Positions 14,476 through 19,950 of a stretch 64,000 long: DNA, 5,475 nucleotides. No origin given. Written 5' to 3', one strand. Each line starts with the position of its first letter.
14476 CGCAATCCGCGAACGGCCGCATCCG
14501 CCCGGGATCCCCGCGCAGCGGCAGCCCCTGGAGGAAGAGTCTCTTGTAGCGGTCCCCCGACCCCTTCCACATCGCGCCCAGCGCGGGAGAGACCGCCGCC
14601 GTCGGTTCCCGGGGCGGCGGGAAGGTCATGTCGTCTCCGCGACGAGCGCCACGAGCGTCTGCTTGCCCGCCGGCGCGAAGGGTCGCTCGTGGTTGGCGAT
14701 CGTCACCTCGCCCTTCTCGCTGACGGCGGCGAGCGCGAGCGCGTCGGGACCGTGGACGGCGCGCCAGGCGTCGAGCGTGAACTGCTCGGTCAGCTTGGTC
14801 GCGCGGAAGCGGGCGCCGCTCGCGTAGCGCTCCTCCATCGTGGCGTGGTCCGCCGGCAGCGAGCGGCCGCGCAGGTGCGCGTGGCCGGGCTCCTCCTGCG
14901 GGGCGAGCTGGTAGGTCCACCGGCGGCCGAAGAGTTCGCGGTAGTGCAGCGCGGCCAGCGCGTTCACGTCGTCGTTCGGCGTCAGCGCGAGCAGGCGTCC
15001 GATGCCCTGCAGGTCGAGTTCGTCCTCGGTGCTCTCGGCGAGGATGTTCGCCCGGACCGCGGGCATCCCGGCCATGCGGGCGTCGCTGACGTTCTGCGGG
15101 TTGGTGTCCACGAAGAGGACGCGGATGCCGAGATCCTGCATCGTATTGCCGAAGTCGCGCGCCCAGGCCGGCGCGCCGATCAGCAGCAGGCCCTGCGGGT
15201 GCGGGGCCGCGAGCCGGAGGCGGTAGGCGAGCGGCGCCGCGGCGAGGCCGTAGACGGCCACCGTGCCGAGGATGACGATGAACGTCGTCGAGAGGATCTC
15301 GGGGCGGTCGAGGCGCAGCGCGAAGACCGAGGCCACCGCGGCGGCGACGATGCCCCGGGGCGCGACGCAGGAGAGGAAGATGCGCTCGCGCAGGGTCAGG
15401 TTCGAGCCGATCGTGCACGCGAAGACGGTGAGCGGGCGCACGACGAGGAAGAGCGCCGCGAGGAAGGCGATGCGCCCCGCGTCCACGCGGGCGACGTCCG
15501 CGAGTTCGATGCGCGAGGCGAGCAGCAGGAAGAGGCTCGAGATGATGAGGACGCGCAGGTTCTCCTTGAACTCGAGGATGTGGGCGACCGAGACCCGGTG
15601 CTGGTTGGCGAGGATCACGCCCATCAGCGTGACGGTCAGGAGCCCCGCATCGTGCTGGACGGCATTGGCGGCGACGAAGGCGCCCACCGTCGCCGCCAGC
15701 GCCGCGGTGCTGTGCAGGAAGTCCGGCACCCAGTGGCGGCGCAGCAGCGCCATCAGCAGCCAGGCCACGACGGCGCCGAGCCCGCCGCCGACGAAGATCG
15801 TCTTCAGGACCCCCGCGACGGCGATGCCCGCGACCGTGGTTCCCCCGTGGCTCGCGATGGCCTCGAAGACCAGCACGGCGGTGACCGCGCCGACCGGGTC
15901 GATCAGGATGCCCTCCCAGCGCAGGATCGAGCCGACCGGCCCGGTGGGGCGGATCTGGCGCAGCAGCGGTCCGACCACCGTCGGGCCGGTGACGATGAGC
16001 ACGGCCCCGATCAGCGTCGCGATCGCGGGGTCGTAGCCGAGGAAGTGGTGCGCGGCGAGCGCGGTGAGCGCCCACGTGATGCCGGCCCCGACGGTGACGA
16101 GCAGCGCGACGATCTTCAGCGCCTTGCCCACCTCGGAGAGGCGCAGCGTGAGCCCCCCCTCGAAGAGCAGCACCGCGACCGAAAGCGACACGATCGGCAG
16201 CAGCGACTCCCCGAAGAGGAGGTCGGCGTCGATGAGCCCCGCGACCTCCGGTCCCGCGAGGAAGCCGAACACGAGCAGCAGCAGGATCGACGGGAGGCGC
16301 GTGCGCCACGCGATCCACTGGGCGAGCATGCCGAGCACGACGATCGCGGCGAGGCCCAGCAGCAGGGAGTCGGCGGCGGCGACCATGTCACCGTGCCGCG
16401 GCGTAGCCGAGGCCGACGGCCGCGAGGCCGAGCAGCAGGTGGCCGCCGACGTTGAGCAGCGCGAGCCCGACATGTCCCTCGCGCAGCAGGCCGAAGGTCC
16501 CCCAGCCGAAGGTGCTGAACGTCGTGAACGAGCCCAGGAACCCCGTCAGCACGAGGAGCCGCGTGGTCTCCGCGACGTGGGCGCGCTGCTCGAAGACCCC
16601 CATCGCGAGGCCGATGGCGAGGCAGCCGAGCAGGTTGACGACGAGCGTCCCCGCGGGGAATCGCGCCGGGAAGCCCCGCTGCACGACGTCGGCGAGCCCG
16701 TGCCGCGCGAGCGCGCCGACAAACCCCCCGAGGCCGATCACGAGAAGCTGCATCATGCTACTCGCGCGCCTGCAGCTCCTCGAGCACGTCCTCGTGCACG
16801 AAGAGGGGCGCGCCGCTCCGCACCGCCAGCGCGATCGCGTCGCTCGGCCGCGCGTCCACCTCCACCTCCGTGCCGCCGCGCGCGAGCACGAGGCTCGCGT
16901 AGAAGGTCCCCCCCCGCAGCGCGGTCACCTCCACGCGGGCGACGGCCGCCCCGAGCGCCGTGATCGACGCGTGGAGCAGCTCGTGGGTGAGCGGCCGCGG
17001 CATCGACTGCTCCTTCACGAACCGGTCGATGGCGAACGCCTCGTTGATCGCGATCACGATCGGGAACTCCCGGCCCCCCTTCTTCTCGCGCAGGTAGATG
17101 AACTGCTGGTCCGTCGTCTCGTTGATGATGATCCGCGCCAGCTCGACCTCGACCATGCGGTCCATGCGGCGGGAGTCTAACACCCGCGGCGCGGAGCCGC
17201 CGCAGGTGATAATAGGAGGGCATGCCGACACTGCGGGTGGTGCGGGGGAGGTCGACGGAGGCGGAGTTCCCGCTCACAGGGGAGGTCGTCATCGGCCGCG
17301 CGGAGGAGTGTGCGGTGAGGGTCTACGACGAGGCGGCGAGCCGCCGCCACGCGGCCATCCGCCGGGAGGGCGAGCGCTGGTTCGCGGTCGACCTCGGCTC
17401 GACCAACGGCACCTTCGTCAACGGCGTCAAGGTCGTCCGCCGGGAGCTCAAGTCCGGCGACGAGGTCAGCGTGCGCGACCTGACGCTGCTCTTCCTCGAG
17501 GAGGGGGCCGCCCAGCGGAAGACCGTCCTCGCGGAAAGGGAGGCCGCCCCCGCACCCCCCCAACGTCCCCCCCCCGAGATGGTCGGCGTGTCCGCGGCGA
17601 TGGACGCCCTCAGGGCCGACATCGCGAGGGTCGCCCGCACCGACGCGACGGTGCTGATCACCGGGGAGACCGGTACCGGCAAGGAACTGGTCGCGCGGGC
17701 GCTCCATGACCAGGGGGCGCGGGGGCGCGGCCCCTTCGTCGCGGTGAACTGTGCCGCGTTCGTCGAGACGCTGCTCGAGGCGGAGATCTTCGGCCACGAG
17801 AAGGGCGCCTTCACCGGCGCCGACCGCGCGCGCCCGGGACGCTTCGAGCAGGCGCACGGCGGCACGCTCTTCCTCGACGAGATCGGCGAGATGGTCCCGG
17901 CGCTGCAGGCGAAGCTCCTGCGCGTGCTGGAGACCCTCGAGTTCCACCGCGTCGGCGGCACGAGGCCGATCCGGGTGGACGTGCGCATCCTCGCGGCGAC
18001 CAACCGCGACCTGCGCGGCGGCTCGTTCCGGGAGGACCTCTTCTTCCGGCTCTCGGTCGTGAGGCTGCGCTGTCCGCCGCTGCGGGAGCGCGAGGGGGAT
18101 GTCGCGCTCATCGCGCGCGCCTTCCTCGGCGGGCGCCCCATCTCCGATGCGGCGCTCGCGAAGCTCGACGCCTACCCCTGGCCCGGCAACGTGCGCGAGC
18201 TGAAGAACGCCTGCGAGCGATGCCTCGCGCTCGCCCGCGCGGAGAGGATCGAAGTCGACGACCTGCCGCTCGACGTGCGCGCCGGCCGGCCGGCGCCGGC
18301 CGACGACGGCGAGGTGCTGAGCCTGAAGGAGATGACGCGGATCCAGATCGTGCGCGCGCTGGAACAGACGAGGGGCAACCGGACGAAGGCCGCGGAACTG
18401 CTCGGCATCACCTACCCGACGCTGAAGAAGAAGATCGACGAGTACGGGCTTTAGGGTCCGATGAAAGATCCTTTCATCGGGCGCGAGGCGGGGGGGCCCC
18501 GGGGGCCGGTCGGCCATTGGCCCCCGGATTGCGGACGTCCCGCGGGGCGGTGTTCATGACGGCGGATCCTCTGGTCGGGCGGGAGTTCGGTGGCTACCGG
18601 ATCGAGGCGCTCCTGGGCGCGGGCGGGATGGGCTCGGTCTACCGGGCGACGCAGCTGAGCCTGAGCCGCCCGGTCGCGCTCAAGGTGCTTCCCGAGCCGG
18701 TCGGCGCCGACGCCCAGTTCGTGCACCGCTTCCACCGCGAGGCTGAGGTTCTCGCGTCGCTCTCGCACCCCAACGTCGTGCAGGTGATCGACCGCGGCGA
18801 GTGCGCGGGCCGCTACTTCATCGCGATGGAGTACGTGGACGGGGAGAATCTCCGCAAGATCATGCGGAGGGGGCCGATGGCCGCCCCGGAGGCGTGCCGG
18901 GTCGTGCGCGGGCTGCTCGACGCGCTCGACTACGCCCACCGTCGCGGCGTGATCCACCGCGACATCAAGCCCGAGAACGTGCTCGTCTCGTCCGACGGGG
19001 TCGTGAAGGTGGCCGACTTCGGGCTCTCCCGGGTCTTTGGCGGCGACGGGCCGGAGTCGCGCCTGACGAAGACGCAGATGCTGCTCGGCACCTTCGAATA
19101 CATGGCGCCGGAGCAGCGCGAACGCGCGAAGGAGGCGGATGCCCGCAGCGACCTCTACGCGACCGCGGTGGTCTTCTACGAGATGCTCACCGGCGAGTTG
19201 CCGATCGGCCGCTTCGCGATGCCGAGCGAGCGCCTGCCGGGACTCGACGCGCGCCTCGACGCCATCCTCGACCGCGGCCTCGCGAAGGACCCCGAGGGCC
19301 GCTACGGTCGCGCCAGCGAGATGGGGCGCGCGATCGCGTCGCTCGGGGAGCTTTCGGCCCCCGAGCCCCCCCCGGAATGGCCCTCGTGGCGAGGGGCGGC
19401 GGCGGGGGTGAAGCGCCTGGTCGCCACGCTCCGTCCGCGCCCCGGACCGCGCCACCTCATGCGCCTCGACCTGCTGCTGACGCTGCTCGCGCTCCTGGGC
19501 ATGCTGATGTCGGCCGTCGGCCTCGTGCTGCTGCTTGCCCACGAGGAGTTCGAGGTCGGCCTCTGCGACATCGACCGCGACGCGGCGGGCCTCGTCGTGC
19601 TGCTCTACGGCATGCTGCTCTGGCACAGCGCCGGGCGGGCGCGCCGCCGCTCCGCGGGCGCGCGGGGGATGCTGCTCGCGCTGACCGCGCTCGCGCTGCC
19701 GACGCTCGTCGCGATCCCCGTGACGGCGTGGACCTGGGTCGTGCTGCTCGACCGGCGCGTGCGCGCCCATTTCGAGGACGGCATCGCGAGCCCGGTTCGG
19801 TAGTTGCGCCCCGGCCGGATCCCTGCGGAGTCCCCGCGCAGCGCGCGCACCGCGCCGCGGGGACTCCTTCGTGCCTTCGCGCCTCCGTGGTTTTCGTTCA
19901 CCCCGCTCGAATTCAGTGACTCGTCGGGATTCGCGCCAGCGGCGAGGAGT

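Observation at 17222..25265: Candidate phosphorylation-wired Psp/ESCRT-III-like envelope-stress system: FHA-sigma54 activator, three membrane kinases, PspA-like gene and TPR protein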

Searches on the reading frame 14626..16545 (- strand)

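Call 26: search_protein_families(library=pfam, proteins=[window:14626-16545:-], max_evalue=0.001)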
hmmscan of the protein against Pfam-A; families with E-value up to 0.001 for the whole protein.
window:14626-16545:- (639 aa): 2 families
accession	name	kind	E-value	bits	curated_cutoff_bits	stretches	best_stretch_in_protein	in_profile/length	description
PF00999.27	Na_H_Exchanger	-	4.9e-37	128.1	26.2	1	74-439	6-372/375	Sodium/hydrogen exchanger, transmembrane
PF02254.24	TrkA_N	-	5.5e-07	30.4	23.8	1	457-567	5-112/116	TrkA-N domain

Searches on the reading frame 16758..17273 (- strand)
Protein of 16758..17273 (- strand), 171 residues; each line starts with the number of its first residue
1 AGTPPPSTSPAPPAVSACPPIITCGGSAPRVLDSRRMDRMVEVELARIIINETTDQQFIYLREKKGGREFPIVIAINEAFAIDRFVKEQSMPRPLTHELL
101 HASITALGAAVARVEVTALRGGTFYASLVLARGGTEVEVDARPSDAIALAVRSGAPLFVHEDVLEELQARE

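Call 26: search_protein_families(library=pfam, proteins=[window:16758-17273:-], max_evalue=0.001)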
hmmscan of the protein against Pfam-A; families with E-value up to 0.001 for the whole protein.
window:16758-17273:- (171 aa): 1 family
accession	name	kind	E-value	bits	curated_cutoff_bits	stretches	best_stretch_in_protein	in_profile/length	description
PF02577.19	BFN_dom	-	8.9e-34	116.1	27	1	61-168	3-108/112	Bifunctional nuclease domain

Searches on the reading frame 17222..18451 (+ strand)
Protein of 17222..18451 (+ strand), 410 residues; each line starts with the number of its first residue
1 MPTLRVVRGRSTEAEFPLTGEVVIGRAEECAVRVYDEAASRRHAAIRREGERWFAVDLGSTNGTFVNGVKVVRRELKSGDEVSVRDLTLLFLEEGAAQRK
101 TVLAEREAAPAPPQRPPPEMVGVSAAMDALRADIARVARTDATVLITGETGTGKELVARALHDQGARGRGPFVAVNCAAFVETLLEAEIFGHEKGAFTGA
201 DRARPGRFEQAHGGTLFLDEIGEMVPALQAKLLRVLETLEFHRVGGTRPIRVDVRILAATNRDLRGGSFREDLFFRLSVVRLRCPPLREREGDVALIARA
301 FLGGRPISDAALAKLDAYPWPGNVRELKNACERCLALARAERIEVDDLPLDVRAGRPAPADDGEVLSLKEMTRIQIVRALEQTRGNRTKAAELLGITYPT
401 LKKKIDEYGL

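Call 6: search_protein_families(library=pfam, proteins=[window:17222-18451:+], max_evalue=0.1)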
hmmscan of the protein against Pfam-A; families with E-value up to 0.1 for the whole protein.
window:17222-18451:+ (410 aa): 16 families
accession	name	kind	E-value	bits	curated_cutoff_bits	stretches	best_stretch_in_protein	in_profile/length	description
PF00158.32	Sigma54_activat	-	2e-65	220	20.2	1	121-282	2-167/168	Sigma-54 interaction domain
PF14532.12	Sigma54_activ_2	-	1.4e-19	71.1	25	1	121-287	1-138/138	Sigma-54 interaction domain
PF00498.31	FHA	-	3.8e-19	69.3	20.7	1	22-83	1-65/67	FHA domain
PF25601.1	AAA_lid_14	-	2.4e-17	63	27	1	288-359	1-81/87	AAA+ ATPase lid domain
PF16697.10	Yop-YscD_cpl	-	3.3e-13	50.1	33.2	1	5-91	1-90/94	Inner membrane component of T3SS, cytoplasmic domain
PF02954.25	HTH_8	-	1.1e-11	44.7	22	1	373-408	7-42/42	Bacterial regulatory protein, Fis family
PF07728.20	AAA_5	-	6.8e-07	29.8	22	1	144-264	2-125/139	AAA domain (dynein-related subfamily)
PF01078.27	Mg_chelatase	-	1.4e-05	25.1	20.3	1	199-240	93-134/207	Magnesium chelatase, subunit ChlI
PF00004.35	AAA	-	6.5e-05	23.8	21.2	1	144-262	1-110/131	ATPase family associated with various cellular activities (AAA)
PF13191.12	AAA_16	-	0.00011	23.2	32.6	1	125-237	7-121/167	AAA ATPase domain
PF13384.12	HTH_23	-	0.00027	21.1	24.6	1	368-402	2-35/50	Homeodomain-like domain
PF07724.20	AAA_2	-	0.0003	21.3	27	1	142-246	4-109/166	AAA domain (Cdc48 subfamily)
PF09862.15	DUF2089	-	0.00047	20.2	33.4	1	377-407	9-39/47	Domain of unknown function (DUF2089)-HTH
PF13518.12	HTH_28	-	0.00098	19.6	25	1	373-408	2-36/52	Helix-turn-helix domain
PF13401.12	AAA_22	-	0.015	16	27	1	140-180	4-44/130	AAA domain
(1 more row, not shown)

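Call 80: search_protein_families(library=ncbifam, proteins=[window:17222-18451:+], max_evalue=0.01)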
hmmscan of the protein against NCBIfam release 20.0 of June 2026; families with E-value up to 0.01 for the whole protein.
window:17222-18451:+ (410 aa): 39 families (the best 25 are shown)
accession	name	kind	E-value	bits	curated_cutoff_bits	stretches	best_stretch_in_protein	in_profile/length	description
TIGR01818.1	ntrC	equivalog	2.8e-99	333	558.6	2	108-353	124-382/463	nitrogen regulation protein NR(I)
TIGR01817.1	nifA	equivalog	7.2e-98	328.6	528.85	1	107-352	185-442/534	nif-specific transcriptional activator NifA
NF008469.0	PRK11361.1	equivalog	6.9e-96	321.7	714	1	123-410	148-456/461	acetoacetate metabolism transcriptional regulator AtoC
TIGR02915.1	PEP_resp_reg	equivalog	3.7e-90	302.9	502.6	1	120-410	141-444/445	PEP-CTERM-box response regulator transcription factor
NF003451.0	PRK05022.1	equivalog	2e-88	297.3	476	1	106-401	178-501/512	nitric oxide reductase transcriptional regulator NorR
NF041552.1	TF_PrdR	equivalog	3.7e-86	289.7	795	1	119-409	268-577/577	sigma-54 dependent transcriptional regulator PrdR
NF050807.1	TransRegFlbDCaul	equivalog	3.8e-86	289.7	750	1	120-408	120-438/454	sigma-54-dependent transcriptional regulator FlbD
TIGR02329.1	propionate_PrpR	equivalog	3.7e-85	286.5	499.2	1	117-405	211-524/526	propionate catabolism operon regulatory protein PrpR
NF007689.0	PRK10365.1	equivalog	3.8e-83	279.7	760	1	118-405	139-439/441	sigma-54-dependent response regulator transcription factor ZraR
NF038308.1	RNA_repair_RtcR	equivalog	1.7e-82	278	650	1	121-402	183-505/530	RNA repair transcriptional activator RtcR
NF011953.0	PRK15424.1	equivalog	4.4e-82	276.4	703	1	115-406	216-532/538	propionate catabolism operon regulatory protein PrpR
TIGR02974.1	phageshock_pspF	equivalog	5.9e-78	262.4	443.55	1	121-351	2-246/336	phage shock protein operon transcriptional activator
NF008176.1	PRK10923.1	equivalog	5.6e-76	256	620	1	114-354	134-387/469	nitrogen regulation protein NR(I)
NF011958.0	PRK15429.1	equivalog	4.4e-69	233.8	830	1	119-409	380-685/692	formate hydrogenlyase transcriptional activator FlhA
NF051870.1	NAssimRespRegNtrX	equivalog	5.1e-68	230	600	1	117-409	138-451/452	nitrogen assimilation response regulator NtrX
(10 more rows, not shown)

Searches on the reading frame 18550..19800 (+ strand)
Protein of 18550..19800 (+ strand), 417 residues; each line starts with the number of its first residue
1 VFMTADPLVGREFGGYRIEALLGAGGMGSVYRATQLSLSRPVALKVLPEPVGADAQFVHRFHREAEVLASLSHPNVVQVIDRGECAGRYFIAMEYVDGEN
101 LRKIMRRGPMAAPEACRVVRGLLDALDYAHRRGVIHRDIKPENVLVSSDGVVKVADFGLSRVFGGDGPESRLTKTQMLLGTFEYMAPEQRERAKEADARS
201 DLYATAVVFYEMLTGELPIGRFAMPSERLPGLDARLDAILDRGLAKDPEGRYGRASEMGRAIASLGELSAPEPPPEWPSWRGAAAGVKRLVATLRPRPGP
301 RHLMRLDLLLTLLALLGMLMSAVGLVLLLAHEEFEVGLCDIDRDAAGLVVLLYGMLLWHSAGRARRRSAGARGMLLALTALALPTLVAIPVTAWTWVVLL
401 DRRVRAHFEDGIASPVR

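Call 6: search_protein_families(library=pfam, proteins=[window:18550-19800:+], max_evalue=0.1)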
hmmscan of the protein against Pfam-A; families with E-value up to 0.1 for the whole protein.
window:18550-19800:+ (417 aa): 4 families
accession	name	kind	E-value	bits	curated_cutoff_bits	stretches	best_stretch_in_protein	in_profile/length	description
PF00069.31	Pkinase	-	4.7e-47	161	31.7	1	16-220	1-198/263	Protein kinase domain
PF07714.23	PK_Tyr_Ser-Thr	-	7.7e-33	114.3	23.1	1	18-220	3-206/258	Protein tyrosine and serine/threonine kinase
PF01636.29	APH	-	2.1e-09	38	23.2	2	31-126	14-104/239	Phosphotransferase enzyme family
PF03109.22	ABC1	-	3.7e-05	23.4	22.9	1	55-161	114-215/244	ABC1 atypical kinase-like domain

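Call 80: search_protein_families(library=ncbifam, proteins=[window:18556-19800:+], max_evalue=0.01)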
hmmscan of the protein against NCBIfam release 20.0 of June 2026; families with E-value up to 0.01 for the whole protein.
window:18556-19800:+ (415 aa): 24 families
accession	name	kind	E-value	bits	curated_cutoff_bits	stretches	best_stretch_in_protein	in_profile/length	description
NF033483.0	PknB_PASTA_kin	equivalog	1.3e-83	282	450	1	14-263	9-268/563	Stk1 family PASTA domain-containing Ser/Thr kinase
NF052427.1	StpK7MSMEG_1200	equivalog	2.8e-58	197.8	900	1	9-261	4-266/601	serine/threonine protein kinase StpK7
NF047741.1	antiphage_MADS6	equivalog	8.9e-50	169.8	460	2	99-265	285-462/612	methylation-associated defense system protein kinase MAD6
TIGR03903.1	TOMM_kin_cyc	equivalog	1.9e-43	148.6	705.75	1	38-214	4-186/1267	TOMM system kinase/cyclase fusion protein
NF009651.0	PRK13184.1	equivalog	5e-30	104.2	839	1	14-218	4-232/932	serine/threonine-protein kinase PknD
NF053615.1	SerThrKinAfsKStmc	equivalog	1.4e-27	96.7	1300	1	9-216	10-212/809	protein serine/threonine kinase AfsK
NF038150.1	lanthi_synth_IV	equivalog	1.4e-25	89.8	650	1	14-240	191-417/851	class IV lanthionine synthetase LanL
NF033442.0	BREX_PglW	equivalog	2.5e-25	88.4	990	1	12-216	512-709/1391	BREX system serine/threonine kinase PglW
NF038151.1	lanthi_synth_III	equivalog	8.2e-20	70.8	575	1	12-212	221-424/833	class III lanthionine synthetase LanKC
NF058632.1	SerThrKinPrkT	equivalog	2.6e-11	43.1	280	1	14-147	23-153/322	serine/threonine protein kinase PrkT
TIGR03724.2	arch_bud32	equivalog_domain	5.5e-08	32.5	125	1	60-161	41-134/193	KEOPS complex kinase/ATPase Bud32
NF011463.0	PRK14879.1-4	equivalog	8.8e-08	31.8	188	1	57-159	63-161/237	Kae1-associated kinase Bud32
NF043056.1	T4SS_LegK1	equivalog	1e-07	31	550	1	129-207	207-280/516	Dot/Icm T4SS effector kinase LegK1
NF011462.0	PRK14879.1-3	equivalog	9.8e-07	28.7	174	1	87-158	67-128/192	Kae1-associated kinase Bud32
NF011460.0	PRK14879.1-1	equivalog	2.6e-06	26.7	199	1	85-183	84-180/232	Kae1-associated kinase Bud32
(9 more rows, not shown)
